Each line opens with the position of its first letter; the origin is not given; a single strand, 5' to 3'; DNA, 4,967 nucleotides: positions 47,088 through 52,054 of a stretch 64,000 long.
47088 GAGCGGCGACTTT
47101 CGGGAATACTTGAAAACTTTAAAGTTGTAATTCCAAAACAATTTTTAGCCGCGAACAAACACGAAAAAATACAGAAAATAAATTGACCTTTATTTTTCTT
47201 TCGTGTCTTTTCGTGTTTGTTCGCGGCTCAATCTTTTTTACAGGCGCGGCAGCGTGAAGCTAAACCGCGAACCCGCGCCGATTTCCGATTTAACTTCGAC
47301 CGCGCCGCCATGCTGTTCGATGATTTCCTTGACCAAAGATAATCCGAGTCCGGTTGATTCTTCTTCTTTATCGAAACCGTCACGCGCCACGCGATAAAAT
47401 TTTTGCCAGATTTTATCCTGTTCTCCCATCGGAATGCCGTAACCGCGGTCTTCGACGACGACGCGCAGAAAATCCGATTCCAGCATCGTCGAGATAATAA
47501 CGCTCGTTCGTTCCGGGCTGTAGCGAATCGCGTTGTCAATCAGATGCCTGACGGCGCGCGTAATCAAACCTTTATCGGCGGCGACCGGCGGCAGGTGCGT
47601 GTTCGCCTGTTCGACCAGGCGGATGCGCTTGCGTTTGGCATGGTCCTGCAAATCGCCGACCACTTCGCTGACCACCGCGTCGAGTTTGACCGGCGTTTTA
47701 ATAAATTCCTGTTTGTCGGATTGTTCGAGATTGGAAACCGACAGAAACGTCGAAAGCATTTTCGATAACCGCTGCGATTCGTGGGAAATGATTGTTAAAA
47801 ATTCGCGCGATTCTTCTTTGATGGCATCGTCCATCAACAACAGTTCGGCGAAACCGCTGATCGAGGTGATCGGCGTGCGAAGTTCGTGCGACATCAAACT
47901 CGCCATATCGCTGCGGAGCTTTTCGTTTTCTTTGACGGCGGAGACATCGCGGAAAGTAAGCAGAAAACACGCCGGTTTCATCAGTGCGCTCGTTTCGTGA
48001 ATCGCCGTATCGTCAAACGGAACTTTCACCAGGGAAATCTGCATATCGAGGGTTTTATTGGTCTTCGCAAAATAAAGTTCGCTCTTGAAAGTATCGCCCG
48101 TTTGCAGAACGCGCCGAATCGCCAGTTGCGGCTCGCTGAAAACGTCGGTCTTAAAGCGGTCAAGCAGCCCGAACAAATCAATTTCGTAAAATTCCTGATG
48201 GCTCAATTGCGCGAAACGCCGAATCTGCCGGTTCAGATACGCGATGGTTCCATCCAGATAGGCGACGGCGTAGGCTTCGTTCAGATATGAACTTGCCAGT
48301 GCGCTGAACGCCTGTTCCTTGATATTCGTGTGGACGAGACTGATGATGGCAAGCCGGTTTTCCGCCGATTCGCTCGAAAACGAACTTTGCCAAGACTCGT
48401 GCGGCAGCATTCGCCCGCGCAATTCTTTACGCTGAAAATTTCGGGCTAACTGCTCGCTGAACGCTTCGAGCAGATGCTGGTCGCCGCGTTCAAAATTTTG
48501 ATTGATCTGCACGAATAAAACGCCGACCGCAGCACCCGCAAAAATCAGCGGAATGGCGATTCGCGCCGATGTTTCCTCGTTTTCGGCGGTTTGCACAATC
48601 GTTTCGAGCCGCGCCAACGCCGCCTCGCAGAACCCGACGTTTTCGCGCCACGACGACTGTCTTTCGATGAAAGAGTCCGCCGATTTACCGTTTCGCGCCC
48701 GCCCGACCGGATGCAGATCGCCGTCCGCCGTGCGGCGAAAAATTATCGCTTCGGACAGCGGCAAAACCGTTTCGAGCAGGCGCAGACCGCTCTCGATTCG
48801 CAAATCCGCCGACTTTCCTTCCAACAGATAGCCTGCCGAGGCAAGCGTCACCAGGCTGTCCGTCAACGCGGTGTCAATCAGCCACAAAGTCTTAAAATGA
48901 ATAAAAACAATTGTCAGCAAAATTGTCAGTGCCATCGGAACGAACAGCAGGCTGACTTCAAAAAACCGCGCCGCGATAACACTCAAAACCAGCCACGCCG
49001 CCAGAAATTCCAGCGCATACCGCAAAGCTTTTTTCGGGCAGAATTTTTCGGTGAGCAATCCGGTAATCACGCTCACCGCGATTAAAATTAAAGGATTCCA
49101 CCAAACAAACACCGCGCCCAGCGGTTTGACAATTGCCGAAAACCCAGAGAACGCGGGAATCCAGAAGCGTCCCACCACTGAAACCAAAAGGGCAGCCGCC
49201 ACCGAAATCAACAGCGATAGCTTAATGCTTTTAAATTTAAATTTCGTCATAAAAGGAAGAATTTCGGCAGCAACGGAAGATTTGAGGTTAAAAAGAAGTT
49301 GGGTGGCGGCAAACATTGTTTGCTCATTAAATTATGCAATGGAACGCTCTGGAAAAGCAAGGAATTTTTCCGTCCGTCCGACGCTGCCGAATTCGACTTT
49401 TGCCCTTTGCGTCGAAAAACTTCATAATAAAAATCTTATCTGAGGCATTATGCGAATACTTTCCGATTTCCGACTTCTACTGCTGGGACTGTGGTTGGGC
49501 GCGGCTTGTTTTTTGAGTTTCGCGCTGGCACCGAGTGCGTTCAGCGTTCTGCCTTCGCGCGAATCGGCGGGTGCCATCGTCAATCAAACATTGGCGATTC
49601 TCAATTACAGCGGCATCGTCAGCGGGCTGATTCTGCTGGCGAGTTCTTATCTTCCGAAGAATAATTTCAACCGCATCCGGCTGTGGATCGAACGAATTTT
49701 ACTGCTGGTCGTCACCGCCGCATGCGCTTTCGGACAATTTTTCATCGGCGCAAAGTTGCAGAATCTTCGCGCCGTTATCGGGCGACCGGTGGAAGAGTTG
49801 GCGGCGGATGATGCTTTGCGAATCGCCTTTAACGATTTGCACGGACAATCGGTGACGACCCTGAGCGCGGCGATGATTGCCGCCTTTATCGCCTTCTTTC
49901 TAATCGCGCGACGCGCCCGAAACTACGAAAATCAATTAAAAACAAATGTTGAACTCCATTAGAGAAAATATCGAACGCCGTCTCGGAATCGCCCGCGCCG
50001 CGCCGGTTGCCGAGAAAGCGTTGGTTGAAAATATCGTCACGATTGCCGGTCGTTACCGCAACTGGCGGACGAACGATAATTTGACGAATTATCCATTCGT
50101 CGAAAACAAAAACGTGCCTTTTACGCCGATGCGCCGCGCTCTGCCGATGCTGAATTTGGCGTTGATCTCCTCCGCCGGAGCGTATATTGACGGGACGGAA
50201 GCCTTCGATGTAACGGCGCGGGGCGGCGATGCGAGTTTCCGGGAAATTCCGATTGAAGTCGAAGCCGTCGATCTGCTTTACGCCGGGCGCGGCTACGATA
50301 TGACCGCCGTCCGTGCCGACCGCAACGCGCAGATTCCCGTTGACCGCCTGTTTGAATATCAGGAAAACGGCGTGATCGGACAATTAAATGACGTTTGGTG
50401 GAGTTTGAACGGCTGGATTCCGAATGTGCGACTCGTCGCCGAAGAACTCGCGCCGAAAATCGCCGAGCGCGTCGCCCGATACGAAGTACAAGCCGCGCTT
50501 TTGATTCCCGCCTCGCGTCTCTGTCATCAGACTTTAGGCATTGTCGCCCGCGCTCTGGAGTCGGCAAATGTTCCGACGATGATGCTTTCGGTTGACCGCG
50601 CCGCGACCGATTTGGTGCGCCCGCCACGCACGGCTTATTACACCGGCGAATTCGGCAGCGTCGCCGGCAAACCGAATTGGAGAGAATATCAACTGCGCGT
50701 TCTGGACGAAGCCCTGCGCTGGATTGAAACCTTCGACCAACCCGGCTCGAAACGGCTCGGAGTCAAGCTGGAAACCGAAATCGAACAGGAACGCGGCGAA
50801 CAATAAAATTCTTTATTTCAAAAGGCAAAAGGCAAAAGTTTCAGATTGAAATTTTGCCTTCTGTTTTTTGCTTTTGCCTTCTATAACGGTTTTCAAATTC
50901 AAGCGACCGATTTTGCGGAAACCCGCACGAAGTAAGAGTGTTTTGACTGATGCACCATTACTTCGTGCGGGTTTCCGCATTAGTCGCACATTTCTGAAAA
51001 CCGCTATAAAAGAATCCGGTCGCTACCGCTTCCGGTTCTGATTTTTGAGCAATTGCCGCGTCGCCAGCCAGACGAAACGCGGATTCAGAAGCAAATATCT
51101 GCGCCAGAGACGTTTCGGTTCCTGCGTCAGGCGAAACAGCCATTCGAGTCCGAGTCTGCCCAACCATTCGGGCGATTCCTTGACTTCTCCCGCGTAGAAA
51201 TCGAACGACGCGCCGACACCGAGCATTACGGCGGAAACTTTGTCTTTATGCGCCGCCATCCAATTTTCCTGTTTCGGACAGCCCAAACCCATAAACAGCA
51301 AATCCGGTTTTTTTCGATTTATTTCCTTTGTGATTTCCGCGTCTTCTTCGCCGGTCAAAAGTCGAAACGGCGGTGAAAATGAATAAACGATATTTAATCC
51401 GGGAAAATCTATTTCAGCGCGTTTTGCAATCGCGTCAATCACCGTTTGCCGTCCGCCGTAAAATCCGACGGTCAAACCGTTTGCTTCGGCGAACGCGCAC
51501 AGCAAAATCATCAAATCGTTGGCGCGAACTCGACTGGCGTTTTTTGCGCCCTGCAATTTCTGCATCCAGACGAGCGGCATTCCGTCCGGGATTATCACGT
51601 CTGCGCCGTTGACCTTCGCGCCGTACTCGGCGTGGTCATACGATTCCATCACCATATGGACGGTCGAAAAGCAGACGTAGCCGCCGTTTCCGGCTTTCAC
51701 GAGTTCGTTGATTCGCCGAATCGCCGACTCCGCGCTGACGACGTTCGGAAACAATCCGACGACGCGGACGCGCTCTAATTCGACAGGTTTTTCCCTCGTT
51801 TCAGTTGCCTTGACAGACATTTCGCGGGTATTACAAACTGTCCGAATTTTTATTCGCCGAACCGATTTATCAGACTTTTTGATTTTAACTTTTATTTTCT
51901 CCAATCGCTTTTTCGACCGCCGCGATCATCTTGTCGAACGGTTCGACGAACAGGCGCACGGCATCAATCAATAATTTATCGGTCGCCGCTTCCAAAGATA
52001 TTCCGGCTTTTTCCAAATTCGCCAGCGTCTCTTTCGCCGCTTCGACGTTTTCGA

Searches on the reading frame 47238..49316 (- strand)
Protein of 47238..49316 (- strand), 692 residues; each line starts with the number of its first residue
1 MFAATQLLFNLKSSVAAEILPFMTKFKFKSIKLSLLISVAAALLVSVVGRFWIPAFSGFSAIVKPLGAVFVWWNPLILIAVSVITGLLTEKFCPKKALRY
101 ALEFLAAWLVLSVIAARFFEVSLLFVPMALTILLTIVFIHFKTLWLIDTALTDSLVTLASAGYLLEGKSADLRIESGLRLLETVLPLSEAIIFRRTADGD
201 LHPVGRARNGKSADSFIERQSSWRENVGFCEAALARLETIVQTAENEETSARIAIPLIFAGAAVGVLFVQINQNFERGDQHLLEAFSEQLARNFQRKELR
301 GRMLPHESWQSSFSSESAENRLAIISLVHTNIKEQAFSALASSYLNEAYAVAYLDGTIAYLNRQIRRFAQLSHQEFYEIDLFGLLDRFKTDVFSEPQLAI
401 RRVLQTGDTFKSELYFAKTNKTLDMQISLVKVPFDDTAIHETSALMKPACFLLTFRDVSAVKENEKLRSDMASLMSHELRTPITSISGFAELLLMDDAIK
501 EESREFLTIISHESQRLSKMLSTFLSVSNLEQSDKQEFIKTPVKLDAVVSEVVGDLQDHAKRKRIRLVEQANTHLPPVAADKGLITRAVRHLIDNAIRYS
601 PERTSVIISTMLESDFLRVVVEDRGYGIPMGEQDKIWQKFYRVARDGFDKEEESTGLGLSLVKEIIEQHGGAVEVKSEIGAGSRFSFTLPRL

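Call 65: search_protein_families(library=pfam, proteins=[window:47238-49316:-], max_evalue=0.0001)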
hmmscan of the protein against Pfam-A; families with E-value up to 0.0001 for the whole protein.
window:47238-49316:- (692 aa): 2 families
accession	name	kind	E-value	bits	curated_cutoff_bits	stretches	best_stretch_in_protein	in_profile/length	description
PF02518.31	HATPase_c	-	1.1e-23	84.2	26.4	1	582-691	3-109/111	Histidine kinase-, DNA gyrase B-, and HSP90-like ATPase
PF00512.31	HisKA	-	4.5e-16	59.1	26.9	1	468-532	2-65/66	His Kinase A (phospho-acceptor) domain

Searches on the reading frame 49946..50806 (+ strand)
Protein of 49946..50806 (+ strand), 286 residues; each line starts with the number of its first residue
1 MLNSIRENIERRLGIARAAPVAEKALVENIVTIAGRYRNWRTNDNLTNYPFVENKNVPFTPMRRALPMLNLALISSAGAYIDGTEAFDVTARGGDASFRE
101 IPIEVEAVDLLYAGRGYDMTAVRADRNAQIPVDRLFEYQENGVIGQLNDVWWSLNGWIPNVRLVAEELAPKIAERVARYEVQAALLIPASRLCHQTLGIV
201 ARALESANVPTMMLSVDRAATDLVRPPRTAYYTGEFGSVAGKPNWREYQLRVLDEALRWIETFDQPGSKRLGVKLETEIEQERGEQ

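Call 66: search_protein_families(library=pfam, proteins=[window:49946-50806:+], max_evalue=0.0001)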
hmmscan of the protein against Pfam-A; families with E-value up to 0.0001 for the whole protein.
window:49946-50806:+ (286 aa): 1 family
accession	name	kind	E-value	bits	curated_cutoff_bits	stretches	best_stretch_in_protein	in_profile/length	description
PF07355.17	GRDB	-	1.4e-08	34.9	22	1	46-186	203-344/347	Glycine/sarcosine/betaine reductase selenoprotein B (GRDB)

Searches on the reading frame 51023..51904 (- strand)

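Call 66: search_protein_families(library=pfam, proteins=[window:51023-51904:-], max_evalue=0.0001)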
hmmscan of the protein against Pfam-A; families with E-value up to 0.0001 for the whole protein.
window:51023-51904:- (293 aa): 1 family
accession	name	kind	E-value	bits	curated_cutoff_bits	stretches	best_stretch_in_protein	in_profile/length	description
PF03808.19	Glyco_tran_WecG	-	9.4e-60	201.7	27.4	1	101-270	1-168/168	Glycosyl transferase WecG/TagA/CpsF family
